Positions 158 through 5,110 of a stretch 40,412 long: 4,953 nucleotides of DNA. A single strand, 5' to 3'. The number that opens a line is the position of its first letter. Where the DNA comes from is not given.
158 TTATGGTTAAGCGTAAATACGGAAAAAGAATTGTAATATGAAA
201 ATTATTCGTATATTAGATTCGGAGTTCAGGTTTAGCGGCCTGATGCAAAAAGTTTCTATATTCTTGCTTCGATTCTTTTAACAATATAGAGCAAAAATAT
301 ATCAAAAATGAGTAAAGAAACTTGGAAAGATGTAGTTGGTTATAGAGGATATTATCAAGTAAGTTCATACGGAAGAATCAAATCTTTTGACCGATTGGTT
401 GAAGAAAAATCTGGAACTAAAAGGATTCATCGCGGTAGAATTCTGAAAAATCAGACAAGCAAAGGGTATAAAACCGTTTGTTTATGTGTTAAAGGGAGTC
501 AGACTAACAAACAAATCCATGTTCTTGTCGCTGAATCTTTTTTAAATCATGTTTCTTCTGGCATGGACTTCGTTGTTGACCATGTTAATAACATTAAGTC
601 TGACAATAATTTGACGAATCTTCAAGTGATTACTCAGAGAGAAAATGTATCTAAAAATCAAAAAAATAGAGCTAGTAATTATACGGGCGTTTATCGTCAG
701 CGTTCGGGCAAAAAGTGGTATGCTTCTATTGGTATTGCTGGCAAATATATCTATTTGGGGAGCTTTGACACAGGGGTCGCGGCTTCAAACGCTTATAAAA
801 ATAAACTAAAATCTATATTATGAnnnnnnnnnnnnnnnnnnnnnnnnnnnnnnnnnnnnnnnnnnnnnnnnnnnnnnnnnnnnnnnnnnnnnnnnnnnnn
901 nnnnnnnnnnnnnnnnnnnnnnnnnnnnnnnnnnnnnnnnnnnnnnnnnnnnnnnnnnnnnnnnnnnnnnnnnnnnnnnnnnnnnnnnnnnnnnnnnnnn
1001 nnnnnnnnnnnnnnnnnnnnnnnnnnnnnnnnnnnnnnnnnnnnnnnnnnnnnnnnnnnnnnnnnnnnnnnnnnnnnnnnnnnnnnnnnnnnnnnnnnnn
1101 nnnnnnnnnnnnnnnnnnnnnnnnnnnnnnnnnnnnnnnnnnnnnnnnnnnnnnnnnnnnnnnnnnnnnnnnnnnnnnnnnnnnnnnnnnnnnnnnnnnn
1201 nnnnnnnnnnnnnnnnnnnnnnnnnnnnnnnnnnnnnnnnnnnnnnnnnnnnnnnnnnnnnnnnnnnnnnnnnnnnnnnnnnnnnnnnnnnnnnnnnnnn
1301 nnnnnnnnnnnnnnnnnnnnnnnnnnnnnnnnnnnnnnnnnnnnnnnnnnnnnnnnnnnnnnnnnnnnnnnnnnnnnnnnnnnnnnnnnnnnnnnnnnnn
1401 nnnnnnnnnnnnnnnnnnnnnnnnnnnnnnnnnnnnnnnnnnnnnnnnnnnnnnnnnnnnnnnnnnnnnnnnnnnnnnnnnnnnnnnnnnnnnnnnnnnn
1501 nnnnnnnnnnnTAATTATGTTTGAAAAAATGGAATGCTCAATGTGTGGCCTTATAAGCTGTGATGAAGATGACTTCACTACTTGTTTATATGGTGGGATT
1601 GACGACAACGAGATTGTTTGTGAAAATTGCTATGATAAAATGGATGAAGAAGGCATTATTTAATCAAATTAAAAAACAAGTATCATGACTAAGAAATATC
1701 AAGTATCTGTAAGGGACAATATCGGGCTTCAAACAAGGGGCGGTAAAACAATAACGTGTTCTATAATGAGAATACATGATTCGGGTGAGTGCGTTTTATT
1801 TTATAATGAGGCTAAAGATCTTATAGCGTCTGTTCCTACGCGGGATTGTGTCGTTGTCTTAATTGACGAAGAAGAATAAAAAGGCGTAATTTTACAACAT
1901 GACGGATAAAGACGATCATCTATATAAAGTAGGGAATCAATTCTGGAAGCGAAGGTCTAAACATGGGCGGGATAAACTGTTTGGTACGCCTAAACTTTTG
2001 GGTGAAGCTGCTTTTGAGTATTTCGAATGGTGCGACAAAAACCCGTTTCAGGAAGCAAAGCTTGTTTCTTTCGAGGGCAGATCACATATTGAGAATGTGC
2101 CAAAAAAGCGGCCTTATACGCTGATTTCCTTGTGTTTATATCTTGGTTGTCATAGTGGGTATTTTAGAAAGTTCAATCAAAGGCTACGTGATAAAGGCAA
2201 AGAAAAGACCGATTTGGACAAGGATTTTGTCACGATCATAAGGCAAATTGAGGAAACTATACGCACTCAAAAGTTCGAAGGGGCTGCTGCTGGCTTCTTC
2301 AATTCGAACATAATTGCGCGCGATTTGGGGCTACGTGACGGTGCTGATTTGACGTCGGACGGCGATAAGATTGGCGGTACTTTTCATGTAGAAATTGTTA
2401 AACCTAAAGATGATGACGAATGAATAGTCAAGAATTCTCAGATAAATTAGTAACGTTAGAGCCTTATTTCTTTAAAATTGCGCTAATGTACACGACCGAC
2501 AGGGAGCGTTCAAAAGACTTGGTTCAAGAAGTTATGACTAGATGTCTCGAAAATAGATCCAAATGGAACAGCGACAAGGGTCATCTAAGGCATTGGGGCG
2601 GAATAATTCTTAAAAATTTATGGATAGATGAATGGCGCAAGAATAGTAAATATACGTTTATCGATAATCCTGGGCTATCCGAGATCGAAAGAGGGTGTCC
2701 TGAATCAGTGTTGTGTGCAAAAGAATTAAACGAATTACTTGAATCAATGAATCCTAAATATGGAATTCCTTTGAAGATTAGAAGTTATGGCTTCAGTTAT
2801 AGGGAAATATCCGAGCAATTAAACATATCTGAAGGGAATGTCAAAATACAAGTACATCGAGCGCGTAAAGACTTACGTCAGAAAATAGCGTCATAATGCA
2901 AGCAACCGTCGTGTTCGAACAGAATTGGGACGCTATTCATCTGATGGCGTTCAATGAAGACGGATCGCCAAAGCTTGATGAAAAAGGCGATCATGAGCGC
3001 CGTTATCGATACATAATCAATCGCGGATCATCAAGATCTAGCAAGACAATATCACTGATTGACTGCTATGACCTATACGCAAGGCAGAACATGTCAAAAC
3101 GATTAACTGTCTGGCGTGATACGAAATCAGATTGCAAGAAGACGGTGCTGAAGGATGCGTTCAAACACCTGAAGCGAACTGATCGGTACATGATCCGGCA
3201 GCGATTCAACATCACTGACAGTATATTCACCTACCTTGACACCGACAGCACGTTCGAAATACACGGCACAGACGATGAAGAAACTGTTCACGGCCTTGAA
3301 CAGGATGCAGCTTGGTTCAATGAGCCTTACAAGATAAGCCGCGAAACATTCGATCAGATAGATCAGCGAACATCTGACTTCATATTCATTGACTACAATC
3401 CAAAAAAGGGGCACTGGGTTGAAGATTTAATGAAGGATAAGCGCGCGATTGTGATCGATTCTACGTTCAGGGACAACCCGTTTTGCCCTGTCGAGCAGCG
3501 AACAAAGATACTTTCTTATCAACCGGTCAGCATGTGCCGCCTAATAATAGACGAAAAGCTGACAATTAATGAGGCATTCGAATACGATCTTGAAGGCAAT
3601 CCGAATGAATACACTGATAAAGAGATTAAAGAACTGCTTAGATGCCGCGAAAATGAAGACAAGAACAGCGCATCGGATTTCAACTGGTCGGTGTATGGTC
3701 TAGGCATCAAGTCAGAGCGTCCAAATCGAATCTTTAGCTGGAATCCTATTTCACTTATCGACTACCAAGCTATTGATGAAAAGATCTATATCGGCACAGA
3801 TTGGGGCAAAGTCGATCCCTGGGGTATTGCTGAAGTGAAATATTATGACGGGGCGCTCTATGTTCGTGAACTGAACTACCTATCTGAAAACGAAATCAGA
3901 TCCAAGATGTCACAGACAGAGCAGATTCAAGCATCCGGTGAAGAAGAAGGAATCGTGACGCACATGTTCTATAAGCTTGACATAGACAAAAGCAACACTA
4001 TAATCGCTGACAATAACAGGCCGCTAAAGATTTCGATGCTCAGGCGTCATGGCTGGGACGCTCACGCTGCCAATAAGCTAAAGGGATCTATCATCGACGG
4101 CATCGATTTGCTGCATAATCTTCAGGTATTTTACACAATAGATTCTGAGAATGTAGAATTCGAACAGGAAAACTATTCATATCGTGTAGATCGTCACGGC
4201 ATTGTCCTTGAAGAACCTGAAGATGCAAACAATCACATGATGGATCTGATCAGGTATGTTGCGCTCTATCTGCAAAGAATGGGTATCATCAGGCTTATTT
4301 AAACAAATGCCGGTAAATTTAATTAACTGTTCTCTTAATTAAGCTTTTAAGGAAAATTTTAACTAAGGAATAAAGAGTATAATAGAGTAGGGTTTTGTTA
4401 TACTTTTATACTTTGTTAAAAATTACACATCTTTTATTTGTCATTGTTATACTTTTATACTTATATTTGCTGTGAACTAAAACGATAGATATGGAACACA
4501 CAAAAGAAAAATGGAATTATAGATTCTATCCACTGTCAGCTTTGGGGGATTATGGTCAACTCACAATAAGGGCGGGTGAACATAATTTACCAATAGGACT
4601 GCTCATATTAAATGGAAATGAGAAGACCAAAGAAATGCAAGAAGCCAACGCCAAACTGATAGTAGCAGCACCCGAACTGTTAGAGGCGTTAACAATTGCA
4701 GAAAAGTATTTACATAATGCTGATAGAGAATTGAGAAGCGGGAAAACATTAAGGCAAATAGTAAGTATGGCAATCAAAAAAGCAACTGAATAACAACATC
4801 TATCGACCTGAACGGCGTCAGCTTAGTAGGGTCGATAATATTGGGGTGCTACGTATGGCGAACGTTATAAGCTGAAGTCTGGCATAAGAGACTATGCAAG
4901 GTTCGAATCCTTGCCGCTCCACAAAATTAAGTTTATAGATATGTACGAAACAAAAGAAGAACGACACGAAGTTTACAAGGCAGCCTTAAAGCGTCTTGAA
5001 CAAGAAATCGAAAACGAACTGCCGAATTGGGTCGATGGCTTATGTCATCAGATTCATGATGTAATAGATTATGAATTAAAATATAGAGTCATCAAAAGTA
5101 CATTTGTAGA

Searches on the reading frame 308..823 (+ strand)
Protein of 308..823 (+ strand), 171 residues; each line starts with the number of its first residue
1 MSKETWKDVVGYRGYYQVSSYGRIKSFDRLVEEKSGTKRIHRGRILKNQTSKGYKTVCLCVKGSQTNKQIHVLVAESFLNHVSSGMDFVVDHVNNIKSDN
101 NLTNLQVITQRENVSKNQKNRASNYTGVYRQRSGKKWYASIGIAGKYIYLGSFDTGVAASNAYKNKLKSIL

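Call 60: search_protein_families(library=pfam, proteins=[window:308-823:+], max_evalue=0.01)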
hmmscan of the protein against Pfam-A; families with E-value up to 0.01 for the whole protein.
window:308-823:+ (171 aa): 3 families
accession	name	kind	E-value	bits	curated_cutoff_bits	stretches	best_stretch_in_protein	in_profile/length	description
PF07463.16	NUMOD4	-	3.5e-17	62.8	23.4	1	4-59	1-48/49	NUMOD4 motif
PF13392.12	HNH_3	-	2.2e-08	34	24.8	1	69-114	2-45/46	HNH endonuclease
PF00847.26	AP2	-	0.00014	22.5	33.3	1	124-164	2-45/54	AP2 domain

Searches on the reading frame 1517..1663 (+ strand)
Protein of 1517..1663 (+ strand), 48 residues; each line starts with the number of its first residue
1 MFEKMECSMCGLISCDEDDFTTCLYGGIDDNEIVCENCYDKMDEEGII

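Call 95: search_protein_families(library=pfam, proteins=[window:1517-1663:+], max_evalue=0.01)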
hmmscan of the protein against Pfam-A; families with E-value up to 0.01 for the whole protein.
window:1517-1663:+ (48 aa): 1 family
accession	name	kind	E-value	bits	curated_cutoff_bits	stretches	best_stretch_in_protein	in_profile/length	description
PF01363.27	FYVE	-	0.00093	19.7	27.8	1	3-43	23-66/67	FYVE zinc finger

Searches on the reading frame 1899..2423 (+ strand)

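Call 61: search_protein_families(library=pfam, proteins=[window:1899-2423:+], max_evalue=0.01)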
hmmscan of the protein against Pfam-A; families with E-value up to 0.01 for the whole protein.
window:1899-2423:+ (174 aa): 1 family
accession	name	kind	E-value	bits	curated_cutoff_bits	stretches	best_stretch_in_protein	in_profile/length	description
PF16677.11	GP3_package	-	3.1e-21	75.9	29.4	1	23-147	1-101/105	DNA-packaging protein gp3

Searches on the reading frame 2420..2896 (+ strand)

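Call 61: search_protein_families(library=pfam, proteins=[window:2420-2896:+], max_evalue=0.01)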
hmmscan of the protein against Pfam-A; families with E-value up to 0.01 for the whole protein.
window:2420-2896:+ (158 aa): 4 families
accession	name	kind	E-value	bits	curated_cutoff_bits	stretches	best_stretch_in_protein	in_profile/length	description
PF08281.18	Sigma70_r4_2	-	1.1e-11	44.6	25.7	1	102-152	3-54/54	Sigma-70, region 4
PF04542.20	Sigma70_r2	-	6.7e-10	39.1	24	1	15-77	7-70/71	Sigma-70 region 2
PF04545.22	Sigma70_r4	-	8.6e-06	25.6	24.1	1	124-154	20-50/50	Sigma-70, region 4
PF00196.25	GerE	-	0.0035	17.4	23.5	1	123-147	16-40/57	Bacterial regulatory proteins, luxR family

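Call 96: search_protein_families(library=phrogs, proteins=[window:2420-2896:+], max_evalue=0.001)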
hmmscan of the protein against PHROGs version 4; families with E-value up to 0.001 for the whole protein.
window:2420-2896:+ (158 aa): 2 families
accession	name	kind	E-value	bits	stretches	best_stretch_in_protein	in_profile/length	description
phrog_1740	-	transcription regulation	3.1e-21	76.5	1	5-155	57-215/567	RNA polymerase sigma factor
phrog_1190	-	transcription regulation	0.00046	21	1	120-156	123-159/167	RNA polymerase sigma factor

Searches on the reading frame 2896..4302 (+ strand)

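Call 15: search_protein_families(library=phrogs, proteins=[window:2896-4302:+], max_evalue=0.001)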
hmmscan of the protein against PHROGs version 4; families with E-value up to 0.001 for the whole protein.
window:2896-4302:+ (468 aa): 4 families
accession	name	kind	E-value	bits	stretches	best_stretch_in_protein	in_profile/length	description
phrog_6672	-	head and packaging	2e-17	64.1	1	355-455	24-125/145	terminase large subunit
phrog_5653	-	head and packaging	5e-14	53.5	1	295-456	30-177/199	terminase large subunit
phrog_3717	-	head and packaging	5e-13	50.1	1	16-205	4-205/277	terminase large subunit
phrog_979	-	head and packaging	0.00092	19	0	33-179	162-314/642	terminase large subunit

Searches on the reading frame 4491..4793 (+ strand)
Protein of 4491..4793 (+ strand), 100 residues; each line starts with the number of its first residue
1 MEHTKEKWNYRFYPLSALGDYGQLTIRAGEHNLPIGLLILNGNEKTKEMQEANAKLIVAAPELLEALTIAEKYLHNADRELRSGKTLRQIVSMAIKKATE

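Call 8: search_protein_families(library=pfam, proteins=[window:4491-4793:+], max_evalue=0.1)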
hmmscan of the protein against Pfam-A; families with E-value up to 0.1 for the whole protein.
window:4491-4793:+ (100 aa): 0 families

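Call 9: search_protein_families(library=phrogs, proteins=[window:4491-4793:+], max_evalue=0.1)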
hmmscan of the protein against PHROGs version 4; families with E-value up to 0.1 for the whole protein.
window:4491-4793:+ (100 aa): 2 families
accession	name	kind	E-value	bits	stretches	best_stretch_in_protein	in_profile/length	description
phrog_1273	-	unknown function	4.8e-10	40.8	1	2-99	7-98/103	-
phrog_9702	-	unknown function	0.065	14.1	0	63-96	10-43/62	-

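Call 34: search_dna_similar(query=window:4491-4793:+, collection=phages, mode=protein, max_rows=15, max_evalue=0.001)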
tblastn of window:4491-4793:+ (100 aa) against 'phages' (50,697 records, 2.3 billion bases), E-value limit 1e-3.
No match.

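Call 68: search_solved_structures(query=window:4491-4793:+, max_evalue=1)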
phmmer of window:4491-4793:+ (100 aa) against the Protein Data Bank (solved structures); distinct sequences matched with E-value up to 1: 6.
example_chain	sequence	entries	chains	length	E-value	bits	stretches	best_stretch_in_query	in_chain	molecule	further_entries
7e2p_A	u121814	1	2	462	0.27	14.8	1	28-83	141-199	Enolase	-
7pqf_A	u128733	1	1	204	0.43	14.1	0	8-23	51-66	Thiol:disulfide interchange protein DsbA/DsbL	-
6neq_z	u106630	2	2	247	0.75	13.4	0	28-98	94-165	Translation initiation factor IF-3, mitochondrial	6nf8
7po0_8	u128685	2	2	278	0.79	13.3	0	28-98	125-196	Mitochondrial translational initiation factor 3, isoform CRA_a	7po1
6rw4_8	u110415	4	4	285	0.83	13.2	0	28-98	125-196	Translation initiation factor IF-3, mitochondrial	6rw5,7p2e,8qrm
9hfm_8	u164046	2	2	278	0.83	13.2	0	28-98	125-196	Translation initiation factor IF-3, mitochondrial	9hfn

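Call 104: predict_structure(protein=window:4491-4793:+)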
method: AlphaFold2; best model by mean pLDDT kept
length: 100 residues; sequences in the alignment: 1
mean_pLDDT: 48.6   pTM: 0.35
mean pLDDT of the five models: 48.6, 47.7, 46.3, 46.2, 39.4
residues with pLDDT >= 90: 0; 70-90: 4; 50-70: 44; < 50: 52
segments of 3 or more residues with pLDDT < 50: 1-43, 55-59
pLDDT, mean of each block of 10 residues (from residue 1): 32 38 43 40 48 50 55 61 63 57
secondary structure, 60 per line:
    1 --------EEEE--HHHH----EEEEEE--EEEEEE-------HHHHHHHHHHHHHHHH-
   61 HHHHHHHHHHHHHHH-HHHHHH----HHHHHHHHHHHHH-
elements in order: E9-12 H15-18 E23-28 E31-36 H44-59 H61-75 H77-82 H87-99
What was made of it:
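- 4491..4793 (+): Box-led gene, 100 aa, phrog_1273, function unknown. calls 9, 34, 68, 104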

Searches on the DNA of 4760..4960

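Call 109: search_rna_families(source=window, start=4760, end=4960, threshold=evalue, max_evalue=1, show_alignments=2)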
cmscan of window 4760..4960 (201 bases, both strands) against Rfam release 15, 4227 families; matches with E-value up to 1: 0.
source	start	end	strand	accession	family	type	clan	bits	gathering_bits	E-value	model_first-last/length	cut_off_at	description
